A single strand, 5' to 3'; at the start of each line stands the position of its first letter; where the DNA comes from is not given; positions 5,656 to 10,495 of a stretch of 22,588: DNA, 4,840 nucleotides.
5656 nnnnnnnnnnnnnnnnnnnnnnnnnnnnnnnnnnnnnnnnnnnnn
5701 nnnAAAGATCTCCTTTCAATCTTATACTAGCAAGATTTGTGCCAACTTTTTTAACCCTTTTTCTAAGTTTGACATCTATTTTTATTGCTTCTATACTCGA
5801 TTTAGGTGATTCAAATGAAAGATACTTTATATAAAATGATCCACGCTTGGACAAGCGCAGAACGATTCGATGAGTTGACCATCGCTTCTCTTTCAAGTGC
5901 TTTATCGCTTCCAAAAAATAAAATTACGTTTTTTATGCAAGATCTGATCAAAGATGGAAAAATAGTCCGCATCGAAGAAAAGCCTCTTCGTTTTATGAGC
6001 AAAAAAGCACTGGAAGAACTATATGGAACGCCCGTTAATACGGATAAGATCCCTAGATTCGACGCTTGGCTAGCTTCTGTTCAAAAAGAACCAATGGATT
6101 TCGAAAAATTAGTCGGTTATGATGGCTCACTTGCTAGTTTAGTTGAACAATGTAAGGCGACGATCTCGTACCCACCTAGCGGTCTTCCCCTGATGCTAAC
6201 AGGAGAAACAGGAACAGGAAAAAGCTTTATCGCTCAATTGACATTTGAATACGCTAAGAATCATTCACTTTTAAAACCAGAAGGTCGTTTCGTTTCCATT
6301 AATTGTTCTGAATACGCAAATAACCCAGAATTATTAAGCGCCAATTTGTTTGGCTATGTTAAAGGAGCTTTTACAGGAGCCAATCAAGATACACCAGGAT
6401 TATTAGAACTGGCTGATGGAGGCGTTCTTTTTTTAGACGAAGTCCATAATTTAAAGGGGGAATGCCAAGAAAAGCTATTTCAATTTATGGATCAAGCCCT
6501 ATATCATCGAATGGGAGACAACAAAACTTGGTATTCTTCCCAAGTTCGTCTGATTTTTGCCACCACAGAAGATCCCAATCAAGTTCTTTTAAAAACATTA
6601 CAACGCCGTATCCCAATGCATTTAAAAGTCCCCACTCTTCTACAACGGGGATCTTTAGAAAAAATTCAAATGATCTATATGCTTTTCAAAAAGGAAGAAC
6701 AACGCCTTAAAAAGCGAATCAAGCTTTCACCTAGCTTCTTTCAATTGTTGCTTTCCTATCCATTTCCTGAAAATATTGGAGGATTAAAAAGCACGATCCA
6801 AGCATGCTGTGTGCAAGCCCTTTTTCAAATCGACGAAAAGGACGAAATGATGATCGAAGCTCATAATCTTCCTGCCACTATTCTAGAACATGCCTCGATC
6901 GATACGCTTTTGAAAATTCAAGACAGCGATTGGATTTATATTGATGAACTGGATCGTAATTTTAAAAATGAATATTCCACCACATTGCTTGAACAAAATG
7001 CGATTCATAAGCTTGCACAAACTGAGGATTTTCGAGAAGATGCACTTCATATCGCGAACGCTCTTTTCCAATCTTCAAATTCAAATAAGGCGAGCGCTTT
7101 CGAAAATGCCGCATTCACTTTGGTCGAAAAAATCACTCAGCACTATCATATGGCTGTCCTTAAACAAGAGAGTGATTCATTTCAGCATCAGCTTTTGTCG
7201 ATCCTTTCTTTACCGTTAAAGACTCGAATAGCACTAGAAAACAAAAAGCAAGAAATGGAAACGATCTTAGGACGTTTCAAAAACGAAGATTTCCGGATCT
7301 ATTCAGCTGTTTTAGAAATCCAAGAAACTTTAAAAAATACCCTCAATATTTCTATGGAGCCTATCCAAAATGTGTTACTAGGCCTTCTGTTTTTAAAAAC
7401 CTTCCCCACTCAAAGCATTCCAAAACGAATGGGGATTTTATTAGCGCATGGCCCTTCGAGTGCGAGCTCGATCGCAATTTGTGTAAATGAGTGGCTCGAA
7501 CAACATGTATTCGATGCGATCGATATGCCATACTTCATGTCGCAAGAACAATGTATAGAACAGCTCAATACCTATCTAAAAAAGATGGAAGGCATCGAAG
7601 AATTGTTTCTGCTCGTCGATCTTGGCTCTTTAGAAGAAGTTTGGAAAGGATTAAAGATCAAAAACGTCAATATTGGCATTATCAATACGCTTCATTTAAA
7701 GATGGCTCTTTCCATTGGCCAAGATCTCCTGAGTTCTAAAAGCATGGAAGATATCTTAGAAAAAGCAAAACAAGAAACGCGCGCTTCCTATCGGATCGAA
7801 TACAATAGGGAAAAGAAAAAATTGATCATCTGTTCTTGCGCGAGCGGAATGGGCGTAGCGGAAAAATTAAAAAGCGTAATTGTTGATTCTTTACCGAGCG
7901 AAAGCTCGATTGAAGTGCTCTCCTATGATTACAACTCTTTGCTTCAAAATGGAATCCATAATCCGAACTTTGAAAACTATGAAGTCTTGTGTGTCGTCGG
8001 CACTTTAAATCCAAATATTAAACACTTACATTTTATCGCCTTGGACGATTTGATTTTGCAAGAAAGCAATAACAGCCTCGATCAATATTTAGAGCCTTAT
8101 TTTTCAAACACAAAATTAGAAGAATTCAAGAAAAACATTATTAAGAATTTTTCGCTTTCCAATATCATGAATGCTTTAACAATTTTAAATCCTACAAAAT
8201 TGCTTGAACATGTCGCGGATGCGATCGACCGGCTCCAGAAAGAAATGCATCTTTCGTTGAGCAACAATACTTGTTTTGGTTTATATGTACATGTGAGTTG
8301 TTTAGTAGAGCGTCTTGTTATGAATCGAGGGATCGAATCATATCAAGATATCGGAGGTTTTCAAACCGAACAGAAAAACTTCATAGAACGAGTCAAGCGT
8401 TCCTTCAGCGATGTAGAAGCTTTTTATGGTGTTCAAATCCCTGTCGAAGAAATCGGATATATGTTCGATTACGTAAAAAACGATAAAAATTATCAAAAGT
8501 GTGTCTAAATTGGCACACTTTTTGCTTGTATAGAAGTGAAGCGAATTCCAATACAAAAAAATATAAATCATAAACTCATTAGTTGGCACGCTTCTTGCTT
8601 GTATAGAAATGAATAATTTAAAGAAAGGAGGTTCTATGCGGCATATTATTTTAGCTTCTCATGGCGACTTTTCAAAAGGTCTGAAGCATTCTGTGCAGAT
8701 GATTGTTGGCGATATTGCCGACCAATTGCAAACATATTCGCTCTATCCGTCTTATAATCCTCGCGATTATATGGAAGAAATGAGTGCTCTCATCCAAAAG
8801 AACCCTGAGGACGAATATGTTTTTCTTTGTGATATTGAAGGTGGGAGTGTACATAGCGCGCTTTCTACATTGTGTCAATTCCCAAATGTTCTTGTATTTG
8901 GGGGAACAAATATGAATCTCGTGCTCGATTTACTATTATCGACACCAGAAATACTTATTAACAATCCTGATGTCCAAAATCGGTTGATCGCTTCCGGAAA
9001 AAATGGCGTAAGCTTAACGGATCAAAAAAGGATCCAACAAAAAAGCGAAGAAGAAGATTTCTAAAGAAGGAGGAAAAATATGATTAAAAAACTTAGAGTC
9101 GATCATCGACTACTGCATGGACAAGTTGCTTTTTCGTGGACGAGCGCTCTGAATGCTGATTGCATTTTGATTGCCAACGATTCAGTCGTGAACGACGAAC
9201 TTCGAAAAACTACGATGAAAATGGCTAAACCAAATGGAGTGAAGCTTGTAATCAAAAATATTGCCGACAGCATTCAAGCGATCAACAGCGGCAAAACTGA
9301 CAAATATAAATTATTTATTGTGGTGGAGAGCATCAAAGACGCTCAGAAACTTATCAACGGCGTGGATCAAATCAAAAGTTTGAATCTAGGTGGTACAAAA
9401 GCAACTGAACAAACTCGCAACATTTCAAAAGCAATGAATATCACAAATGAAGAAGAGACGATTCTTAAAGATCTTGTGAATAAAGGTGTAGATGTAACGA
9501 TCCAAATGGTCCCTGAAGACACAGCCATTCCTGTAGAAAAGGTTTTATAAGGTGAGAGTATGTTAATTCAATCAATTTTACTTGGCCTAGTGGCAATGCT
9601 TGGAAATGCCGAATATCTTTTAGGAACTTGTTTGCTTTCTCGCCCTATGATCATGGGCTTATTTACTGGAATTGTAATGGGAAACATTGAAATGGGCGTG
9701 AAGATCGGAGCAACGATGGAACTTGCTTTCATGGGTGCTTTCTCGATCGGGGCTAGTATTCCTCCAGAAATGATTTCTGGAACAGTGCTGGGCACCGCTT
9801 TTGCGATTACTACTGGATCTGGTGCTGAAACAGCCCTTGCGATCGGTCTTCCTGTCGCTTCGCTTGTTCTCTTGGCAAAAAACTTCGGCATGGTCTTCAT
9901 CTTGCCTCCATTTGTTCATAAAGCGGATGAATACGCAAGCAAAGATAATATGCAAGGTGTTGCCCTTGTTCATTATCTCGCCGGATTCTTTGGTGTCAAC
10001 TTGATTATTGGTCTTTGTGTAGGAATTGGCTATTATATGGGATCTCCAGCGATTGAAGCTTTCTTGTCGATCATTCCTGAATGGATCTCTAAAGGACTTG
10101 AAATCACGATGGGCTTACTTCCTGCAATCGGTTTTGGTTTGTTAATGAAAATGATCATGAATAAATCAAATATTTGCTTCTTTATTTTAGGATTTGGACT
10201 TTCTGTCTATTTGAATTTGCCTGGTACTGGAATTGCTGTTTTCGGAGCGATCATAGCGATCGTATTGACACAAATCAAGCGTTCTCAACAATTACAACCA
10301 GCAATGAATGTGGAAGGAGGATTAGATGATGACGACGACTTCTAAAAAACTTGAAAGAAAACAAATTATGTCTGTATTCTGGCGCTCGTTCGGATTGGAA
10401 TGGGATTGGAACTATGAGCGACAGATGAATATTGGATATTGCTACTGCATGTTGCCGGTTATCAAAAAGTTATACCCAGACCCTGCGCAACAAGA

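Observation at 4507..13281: Self-contained sigma-54 cassette: the sigma factor, its LevR-type activator and their target PTS/SIS operon in one 8.8-kb block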

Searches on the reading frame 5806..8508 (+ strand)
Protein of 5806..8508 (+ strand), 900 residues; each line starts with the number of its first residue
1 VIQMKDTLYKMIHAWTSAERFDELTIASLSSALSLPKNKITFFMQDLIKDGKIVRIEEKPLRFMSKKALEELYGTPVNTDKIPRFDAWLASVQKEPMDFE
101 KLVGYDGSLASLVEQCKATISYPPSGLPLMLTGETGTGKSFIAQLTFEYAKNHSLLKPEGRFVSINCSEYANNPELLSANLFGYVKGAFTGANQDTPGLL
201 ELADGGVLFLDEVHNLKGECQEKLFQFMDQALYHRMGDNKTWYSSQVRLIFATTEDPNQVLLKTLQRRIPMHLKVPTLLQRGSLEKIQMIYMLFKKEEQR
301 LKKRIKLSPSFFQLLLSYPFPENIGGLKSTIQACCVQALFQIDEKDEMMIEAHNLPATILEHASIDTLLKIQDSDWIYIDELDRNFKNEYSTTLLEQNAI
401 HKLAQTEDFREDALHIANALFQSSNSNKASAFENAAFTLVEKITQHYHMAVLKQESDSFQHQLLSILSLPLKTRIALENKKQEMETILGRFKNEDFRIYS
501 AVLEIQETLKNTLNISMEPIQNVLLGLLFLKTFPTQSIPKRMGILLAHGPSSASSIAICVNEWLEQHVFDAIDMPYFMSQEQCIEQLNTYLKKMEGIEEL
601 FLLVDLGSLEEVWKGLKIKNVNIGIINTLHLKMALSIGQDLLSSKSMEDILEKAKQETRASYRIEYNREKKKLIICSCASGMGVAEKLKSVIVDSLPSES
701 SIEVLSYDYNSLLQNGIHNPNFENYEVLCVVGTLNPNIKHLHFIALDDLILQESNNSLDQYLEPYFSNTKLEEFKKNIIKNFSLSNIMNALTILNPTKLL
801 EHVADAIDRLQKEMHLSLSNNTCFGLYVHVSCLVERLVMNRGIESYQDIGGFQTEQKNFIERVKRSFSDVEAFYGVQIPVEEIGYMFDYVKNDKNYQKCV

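Call 6: search_protein_families(library=pfam, proteins=[window:5806-8508:+])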
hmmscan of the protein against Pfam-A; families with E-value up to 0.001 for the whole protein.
window:5806-8508:+ (900 aa): 9 families
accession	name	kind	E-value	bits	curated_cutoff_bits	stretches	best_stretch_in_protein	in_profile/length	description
PF00158.32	Sigma54_activat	-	8.7e-39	133.3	20.2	1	104-264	3-152/168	Sigma-54 interaction domain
PF00874.25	PRD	-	3.2e-11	43.8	23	1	806-890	3-87/90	PRD domain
PF00004.35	AAA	-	3.3e-09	37.7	21.2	1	129-276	1-130/131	ATPase family associated with various cellular activities (AAA)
PF07728.20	AAA_5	-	1.6e-08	35.1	22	1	128-268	1-138/139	AAA domain (dynein-related subfamily)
PF14532.12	Sigma54_activ_2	-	8.1e-07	29.8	25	1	126-259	21-113/138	Sigma-54 interaction domain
PF25601.1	AAA_lid_14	-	4.8e-06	26.7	27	1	290-364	11-79/87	AAA+ ATPase lid domain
PF01078.27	Mg_chelatase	-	6.8e-06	26.1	20.3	1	129-254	25-157/207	Magnesium chelatase, subunit ChlI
PF13401.12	AAA_22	-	1.2e-05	26.1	27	1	129-229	8-109/130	AAA domain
PF13191.12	AAA_16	-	4.6e-05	24.4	32.6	1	127-219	25-111/167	AAA ATPase domain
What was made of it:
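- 5815..8508 (+): levR/gfrR-type bEBP, 897 aa (AAA+ with GAFTGA, C-terminal PRD). Pfam (call 6).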

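Call 8: search_protein_families(library=ncbifam, proteins=[window:5806-8508:+])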
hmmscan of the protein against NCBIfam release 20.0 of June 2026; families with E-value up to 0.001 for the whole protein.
window:5806-8508:+ (900 aa): 26 families (the best 25 are shown)
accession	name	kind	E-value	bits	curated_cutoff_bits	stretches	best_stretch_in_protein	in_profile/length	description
NF047795.1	TransRegDagR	equivalog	1.7e-137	459.8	1400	2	25-396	30-411/938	transcriptional regulator DagR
NF038308.1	RNA_repair_RtcR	equivalog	4.3e-37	128.1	650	1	125-387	203-452/530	RNA repair transcriptional activator RtcR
NF041552.1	TF_PrdR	equivalog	3.8e-32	111.4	795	1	90-367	259-522/577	sigma-54 dependent transcriptional regulator PrdR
NF003451.0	PRK05022.1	equivalog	5e-32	111.3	476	1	98-367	188-443/512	nitric oxide reductase transcriptional regulator NorR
NF041946.1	LuxO_transreg_Vib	equivalog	7.8e-29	100.8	800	1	107-445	137-459/463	quorum-sensing sigma-54 dependent transcriptional regulator LuxO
TIGR01817.1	nifA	equivalog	1.2e-28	100.2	528.85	1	94-363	190-453/534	nif-specific transcriptional activator NifA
TIGR02915.1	PEP_resp_reg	equivalog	1.9e-28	99.5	502.6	1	112-346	148-381/445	PEP-CTERM-box response regulator transcription factor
TIGR02974.1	phageshock_pspF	equivalog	2.4e-28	99.3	443.55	1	127-374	23-269/336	phage shock protein operon transcriptional activator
TIGR01818.1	ntrC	equivalog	2.2e-24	86.1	558.6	1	126-338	157-367/463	nitrogen regulation protein NR(I)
NF008622.0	PRK11608.1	equivalog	2.3e-24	86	529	1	100-352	6-254/329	phage shock protein operon transcriptional activator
NF008485.2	PRK11388.1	equivalog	4.8e-24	84.6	551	1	93-365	325-581/643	dihydroxyacetone kinase operon transcriptional regulator DhaR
NF008469.0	PRK11361.1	equivalog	7.7e-24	84.2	714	1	112-338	152-376/461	acetoacetate metabolism transcriptional regulator AtoC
NF008085.0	PRK10820.1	equivalog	1.2e-23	83.6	576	1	56-369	159-463/520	transcriptional regulator TyrR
NF011953.0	PRK15424.1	equivalog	1.8e-23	83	703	1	113-346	228-471/538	propionate catabolism operon regulatory protein PrpR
NF038230.1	Regu_Geo_Pelo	equivalog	4.3e-23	81.2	1200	1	126-340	590-814/935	GPMC system transcriptional regulator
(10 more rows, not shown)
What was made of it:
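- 5815..8508 (+): Best NCBIfam hit is DagR (call 8).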

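Call 23: find_homologous_proteins(query=window:5815-8508:+)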
Query window:5815-8508:+ (897 aa): 2967 proteins with E <= 0.001 among 8000 candidates; the best 120 are listed.
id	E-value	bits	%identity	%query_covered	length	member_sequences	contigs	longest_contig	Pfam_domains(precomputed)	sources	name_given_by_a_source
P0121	0.0e+0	1982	99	100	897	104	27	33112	PF00158.33,PF25601.2,PF00004.36,PF13401.13,PF14532.13,PF00874.26,PF07728.21,PF01078.28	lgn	-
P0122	0.0e+0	1593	78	100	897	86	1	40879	PF00158.33,PF25601.2,PF00004.36,PF13401.13,PF14532.13,PF00874.26,PF07728.21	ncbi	-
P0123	0.0e+0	1199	61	100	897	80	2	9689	PF00158.33,PF07724.21,PF00004.36,PF13401.13,PF14532.13,PF00874.26,PF07728.21,PF01078.28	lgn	-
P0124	0.0e+0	1152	58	100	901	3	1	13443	PF00158.33,PF00004.36,PF13401.13,PF00874.26,PF07728.21,PF01078.28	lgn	-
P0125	0.0e+0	1140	56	100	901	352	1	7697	PF00158.33,PF00004.36,PF13401.13,PF00874.26,PF07728.21,PF01078.28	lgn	-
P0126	0.0e+0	1135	56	100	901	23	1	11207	PF00158.33,PF00004.36,PF13401.13,PF00874.26,PF07728.21,PF01078.28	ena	-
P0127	2.2e-277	941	50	99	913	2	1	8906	PF00158.33,PF07724.21,PF25601.2,PF00004.36,PF13401.13,PF00874.26,PF07728.21,PF01078.28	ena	-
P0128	8.7e-276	936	49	99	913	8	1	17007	PF00158.33,PF25601.2,PF00004.36,PF00874.26,PF07728.21,PF01078.28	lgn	-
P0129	1.6e-274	932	49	100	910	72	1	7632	PF00158.33,PF00004.36,PF00874.26,PF07728.21,PF01078.28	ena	-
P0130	2.3e-269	915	49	100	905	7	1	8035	PF00158.33,PF07724.21,PF25601.2,PF00004.36,PF00874.26,PF07728.21,PF01078.28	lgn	-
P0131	9.1e-269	913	48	100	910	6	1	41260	PF00158.33,PF25601.2,PF00004.36,PF00874.26,PF07728.21,PF01078.28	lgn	-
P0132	9.7e-269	913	48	100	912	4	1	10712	PF00158.33,PF25601.2,PF00004.36,PF13401.13,PF00874.26,PF07728.21,PF01078.28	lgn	-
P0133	2.1e-268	911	48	100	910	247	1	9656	PF00158.33,PF25601.2,PF00004.36,PF00874.26,PF07728.21,PF01078.28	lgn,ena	-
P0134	1.0e-265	903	47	100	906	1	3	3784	PF00158.33,PF25601.2,PF00004.36,PF00874.26,PF07728.21,PF01078.28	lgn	-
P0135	6.4e-265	900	47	100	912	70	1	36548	PF00158.33,PF07724.21,PF25601.2,PF00004.36,PF13401.13,PF00874.26,PF07728.21,PF01078.28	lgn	-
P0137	1.9e-263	895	48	100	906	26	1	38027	PF03610.22,PF00158.33,PF25601.2,PF00004.36,PF00874.26,PF07728.21,PF01078.28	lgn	-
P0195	3.4e-232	792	44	99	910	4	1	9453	PF03610.22,PF00158.33,PF00004.36,PF13401.13,PF00874.26,PF07728.21,PF01078.28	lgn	-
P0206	7.3e-228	777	43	99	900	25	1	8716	PF03610.22,PF00158.33,PF00004.36,PF13401.13,PF00874.26,PF07728.21,PF01078.28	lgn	-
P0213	1.4e-225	770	43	99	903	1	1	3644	PF03610.22,PF00158.33,PF00004.36,PF13401.13,PF00874.26,PF07728.21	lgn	-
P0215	5.8e-225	768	42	99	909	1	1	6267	PF03610.22,PF00158.33,PF25601.2,PF00004.36,PF00874.26,PF07728.21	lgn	-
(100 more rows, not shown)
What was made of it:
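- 5815..8508 (+): An orthologue in Breznakia is named 'regulator of gfr operon' (call 23).
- On LevR/GfrR-type bEBP: Some orthologues carry a PF03610 hit (call 23).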

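Call 58: search_dna_similar(query=window:5815-8508:+, collection=plasmids, mode=protein, max_rows=25)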
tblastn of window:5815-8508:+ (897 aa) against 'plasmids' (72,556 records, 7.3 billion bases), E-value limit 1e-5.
Records with a match: 2577; places in all: 4511; records where one place covers at least 80% of the query: 156.
Best place of each record, by identity: <60% 2577.
By first word of the organism name: Klebsiella 313; Rhizobium 211; Salmonella 199; Enterococcus 190; Sinorhizobium 162; Ralstonia 138; Burkholderia 130; Pantoea 106; Enterobacter 98; Escherichia 63; and 198 more.
By predicted mobility (MOB-suite, as given by PLSDB): non-mobilizable 1069; conjugative 1010; mobilizable 498.
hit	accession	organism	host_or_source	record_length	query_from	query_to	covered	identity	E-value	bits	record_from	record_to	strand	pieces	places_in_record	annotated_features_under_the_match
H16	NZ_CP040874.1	Enterococcus faecium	Homo sapiens,cell culture,feces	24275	34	893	96%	31.3%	4e-127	430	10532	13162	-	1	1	sigma-54-dependent transcriptional regulator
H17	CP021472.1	Pediococcus pentosaceus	cell culture,food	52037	34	887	95%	31.4%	9e-126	426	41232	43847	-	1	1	Transcriptional regulatory protein LevR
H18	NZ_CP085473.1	Pediococcus pentosaceus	kimchi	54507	34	887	95%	31.4%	1e-125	426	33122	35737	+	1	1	sigma 54-interacting transcriptional regulator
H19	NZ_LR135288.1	Enterococcus faecium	-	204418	34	888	95%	31.1%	5e-117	401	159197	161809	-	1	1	sigma 54-interacting transcriptional regulator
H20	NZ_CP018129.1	Enterococcus faecium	Homo sapiens,feces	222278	34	888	95%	31.1%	5e-117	401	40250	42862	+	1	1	sigma 54-interacting transcriptional regulator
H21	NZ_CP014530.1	Enterococcus faecium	Homo sapiens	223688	34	888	95%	31.1%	5e-117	401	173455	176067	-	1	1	sigma 54-interacting transcriptional regulator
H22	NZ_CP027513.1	Enterococcus faecium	Homo sapiens,blood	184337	34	888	95%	31.1%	9e-117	400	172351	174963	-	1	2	sigma 54-interacting transcriptional regulator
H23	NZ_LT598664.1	Enterococcus faecium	Homo sapiens,clinical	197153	34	888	95%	31.1%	1e-116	400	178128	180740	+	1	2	sigma 54-interacting transcriptional regulator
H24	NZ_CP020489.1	Enterococcus faecium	Homo sapiens,human,urine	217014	34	888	95%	31.1%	5e-116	398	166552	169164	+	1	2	sigma 54-interacting transcriptional regulator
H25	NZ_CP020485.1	Enterococcus faecium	Homo sapiens,human,urine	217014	34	888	95%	31.1%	5e-116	398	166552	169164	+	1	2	sigma 54-interacting transcriptional regulator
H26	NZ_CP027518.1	Enterococcus faecium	Homo sapiens,blood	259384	34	888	95%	31.1%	5e-116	398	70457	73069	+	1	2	sigma 54-interacting transcriptional regulator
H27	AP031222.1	Enterococcus faecium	-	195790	34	888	95%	31.1%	7e-116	397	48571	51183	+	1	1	sigma 54-interacting transcriptional regulator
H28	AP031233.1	Enterococcus faecium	-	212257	34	888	95%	31.1%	7e-116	397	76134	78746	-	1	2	sigma 54-interacting transcriptional regulator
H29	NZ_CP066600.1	Enterococcus faecium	Homo sapiens,cell culture,rectal swab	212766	34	888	95%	31.1%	7e-116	397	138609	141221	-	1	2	sigma 54-interacting transcriptional regulator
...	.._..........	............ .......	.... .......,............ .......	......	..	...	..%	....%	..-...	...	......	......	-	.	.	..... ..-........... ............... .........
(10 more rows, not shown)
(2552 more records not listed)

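Call 67: get_annotated_region(hit=H17, flank=9000)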
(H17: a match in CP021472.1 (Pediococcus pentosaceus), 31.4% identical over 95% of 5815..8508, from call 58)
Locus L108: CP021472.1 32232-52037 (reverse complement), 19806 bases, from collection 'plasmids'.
description: Pediococcus pentosaceus strain SRCM100892 plasmid pPC892-2, complete sequence
organism: Pediococcus pentosaceus (NCBI taxid 1255)
taxonomy: Bacteria; Bacillota; Bacilli; Lactobacillales; Lactobacillaceae; Pediococcus; Pediococcus pentosaceus
host: -; source: cell culture,food; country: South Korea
typing (MOB-suite, as given by PLSDB): conjugative; replicon rep_cluster_1567,rep_cluster_731; relaxase MOBQ; mating-pair formation MPF_T
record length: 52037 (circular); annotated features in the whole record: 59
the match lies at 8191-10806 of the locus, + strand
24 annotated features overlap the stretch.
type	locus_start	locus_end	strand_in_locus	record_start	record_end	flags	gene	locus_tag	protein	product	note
CDS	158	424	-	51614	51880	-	-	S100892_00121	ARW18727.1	Arabinogalactan endo-beta-1,4-galactanase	-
CDS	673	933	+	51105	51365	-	-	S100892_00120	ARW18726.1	hypothetical protein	-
CDS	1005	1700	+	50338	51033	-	-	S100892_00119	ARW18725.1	putative transposase for insertion-like sequence element IS1161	-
CDS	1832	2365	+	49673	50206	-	-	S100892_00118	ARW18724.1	Organic hydroperoxide resistance transcriptional regulator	-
CDS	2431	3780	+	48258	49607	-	-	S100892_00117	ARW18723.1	Glutathione-disulfide reductase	-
CDS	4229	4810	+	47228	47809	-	-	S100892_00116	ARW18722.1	transposase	-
CDS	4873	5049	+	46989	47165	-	-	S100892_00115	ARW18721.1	hypothetical protein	-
CDS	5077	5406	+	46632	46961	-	-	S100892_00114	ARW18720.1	hypothetical protein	-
CDS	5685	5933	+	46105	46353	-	-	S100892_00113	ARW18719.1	hypothetical protein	-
CDS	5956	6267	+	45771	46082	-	-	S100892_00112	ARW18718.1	hypothetical protein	-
CDS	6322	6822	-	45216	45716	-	-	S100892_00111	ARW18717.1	putative HTH-type transcriptional regulator YmfC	-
CDS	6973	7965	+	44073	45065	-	-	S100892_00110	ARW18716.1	Fructosamine deglycase FrlB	-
CDS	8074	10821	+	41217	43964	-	-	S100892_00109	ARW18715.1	Transcriptional regulatory protein LevR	-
CDS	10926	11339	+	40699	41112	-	-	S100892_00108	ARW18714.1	Protein-N(pi)-phosphohistidine--sugar phosphotransferase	-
CDS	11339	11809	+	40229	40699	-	-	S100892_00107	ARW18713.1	Protein-N(pi)-phosphohistidine--sugar phosphotransferase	-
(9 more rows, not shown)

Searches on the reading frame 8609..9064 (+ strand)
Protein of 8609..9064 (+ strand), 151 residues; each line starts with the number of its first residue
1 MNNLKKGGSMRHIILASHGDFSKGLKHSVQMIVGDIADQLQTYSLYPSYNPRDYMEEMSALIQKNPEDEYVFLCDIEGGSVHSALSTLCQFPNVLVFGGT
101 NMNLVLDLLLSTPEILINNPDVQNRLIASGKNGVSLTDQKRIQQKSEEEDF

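Call 6: search_protein_families(library=pfam, proteins=[window:8609-9064:+])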
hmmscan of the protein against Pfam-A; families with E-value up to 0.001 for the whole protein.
window:8609-9064:+ (151 aa): 1 family
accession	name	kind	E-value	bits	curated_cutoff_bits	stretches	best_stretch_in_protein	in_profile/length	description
PF03610.21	EIIA-man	-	1.5e-12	48.1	21.4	1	13-109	2-100/116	PTS system fructose IIA component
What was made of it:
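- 8636..9064 (+): EIIA (mannose family), 142 aa. Pfam EIIA-man (call 6).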

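Call 8: search_protein_families(library=ncbifam, proteins=[window:8609-9064:+])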
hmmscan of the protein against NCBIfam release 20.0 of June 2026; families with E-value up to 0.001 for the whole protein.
window:8609-9064:+ (151 aa): 3 families
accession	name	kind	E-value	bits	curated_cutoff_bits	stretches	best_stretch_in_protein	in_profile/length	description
NF040761.1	AgaF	equivalog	1.5e-17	64.1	130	1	10-149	1-141/144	PTS galactosamine/N-acetylgalactosamine transporter subunit IIA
TIGR00824.1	EIIA-man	subfamily_domain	1.5e-11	44.4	98.35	1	10-111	1-103/116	mannose/fructose/sorbose PTS transporter subunit IIA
NF011670.1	PRK15088.1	equivalog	2.4e-06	26.7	400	1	13-145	5-137/323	PTS mannose transporter subunit IIAB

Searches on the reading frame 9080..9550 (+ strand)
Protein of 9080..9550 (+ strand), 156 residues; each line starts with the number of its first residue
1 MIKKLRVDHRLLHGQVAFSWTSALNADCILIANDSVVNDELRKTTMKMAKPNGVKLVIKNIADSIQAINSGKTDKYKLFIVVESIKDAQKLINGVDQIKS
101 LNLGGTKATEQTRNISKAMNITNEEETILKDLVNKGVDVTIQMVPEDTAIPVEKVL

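Call 6: search_protein_families(library=pfam, proteins=[window:9080-9550:+])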
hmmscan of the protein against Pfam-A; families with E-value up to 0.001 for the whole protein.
window:9080-9550:+ (156 aa): 1 family
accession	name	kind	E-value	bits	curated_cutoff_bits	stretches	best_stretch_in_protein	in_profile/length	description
PF03830.20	PTSIIB_sorb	-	1.1e-49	169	27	1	2-148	1-147/148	PTS system sorbose subfamily IIB component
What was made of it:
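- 9080..9550 (+): EIIB (sorbose/mannose family). Pfam PTSIIB_sorb, 1e-49 (call 6).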

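Call 8: search_protein_families(library=ncbifam, proteins=[window:9080-9550:+])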
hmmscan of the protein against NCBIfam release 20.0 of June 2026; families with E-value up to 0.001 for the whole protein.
window:9080-9550:+ (156 aa): 4 families
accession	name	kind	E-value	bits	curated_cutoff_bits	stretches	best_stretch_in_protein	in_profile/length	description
TIGR00854.1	pts-sorbose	subfamily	6.7e-31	107.4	163.6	1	5-149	5-148/150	mannose/fructose/sorbose PTS transporter subunit IIB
NF007288.1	PRK09756.1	equivalog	1.1e-27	96.9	180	1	5-149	6-150/153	PTS galactosamine transporter subunit IIB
NF008508.1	PRK11425.1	equivalog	4.2e-25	88.4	180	1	5-154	7-155/157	PTS N-acetylgalactosamine transporter subunit IIB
NF011670.1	PRK15088.1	equivalog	6.9e-23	81.1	400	1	2-150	165-313/323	PTS mannose transporter subunit IIAB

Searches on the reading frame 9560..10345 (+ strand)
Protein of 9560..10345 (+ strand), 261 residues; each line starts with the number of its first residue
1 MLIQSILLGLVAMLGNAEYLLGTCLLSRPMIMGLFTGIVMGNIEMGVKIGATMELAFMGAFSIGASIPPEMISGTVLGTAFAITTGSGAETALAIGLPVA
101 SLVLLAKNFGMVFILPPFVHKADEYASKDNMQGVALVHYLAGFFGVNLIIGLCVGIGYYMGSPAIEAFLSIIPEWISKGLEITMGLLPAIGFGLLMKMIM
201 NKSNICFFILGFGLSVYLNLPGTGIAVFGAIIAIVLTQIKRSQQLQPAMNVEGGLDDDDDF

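Call 6: search_protein_families(library=pfam, proteins=[window:9560-10345:+])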
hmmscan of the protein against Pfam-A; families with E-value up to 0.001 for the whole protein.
window:9560-10345:+ (261 aa): 1 family
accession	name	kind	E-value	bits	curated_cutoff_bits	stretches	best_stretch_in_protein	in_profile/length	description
PF03609.19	EII-Sor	-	2.3e-65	220.7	26.3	1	2-235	1-233/233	PTS system sorbose-specific iic component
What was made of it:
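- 9560..10345 (+): EIIC. Pfam EII-Sor, 2e-65 (call 6).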

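Call 8: search_protein_families(library=ncbifam, proteins=[window:9560-10345:+])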
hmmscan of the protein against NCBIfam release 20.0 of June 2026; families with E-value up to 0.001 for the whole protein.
window:9560-10345:+ (261 aa): 4 families
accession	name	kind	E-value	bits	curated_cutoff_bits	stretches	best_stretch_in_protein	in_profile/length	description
NF040757.1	AgaW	equivalog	5.4e-47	160.3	300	1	9-248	2-239/249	PTS N-acetylgalactosamine transporter subunit IIC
TIGR00822.1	EII-Sor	subfamily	1.9e-40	138.8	339.85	1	3-255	6-257/267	mannose/fructose/sorbose PTS transporter subunit IIC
NF007289.1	PRK09757.1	equivalog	2.2e-35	122.5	300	1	2-235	3-235/241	PTS galactosamine transporter subunit IIC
NF011647.0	PRK15065.1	subfamily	8.9e-32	110.3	278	1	3-250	6-253/267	mannose/fructose/sorbose family PTS transporter subunit IIC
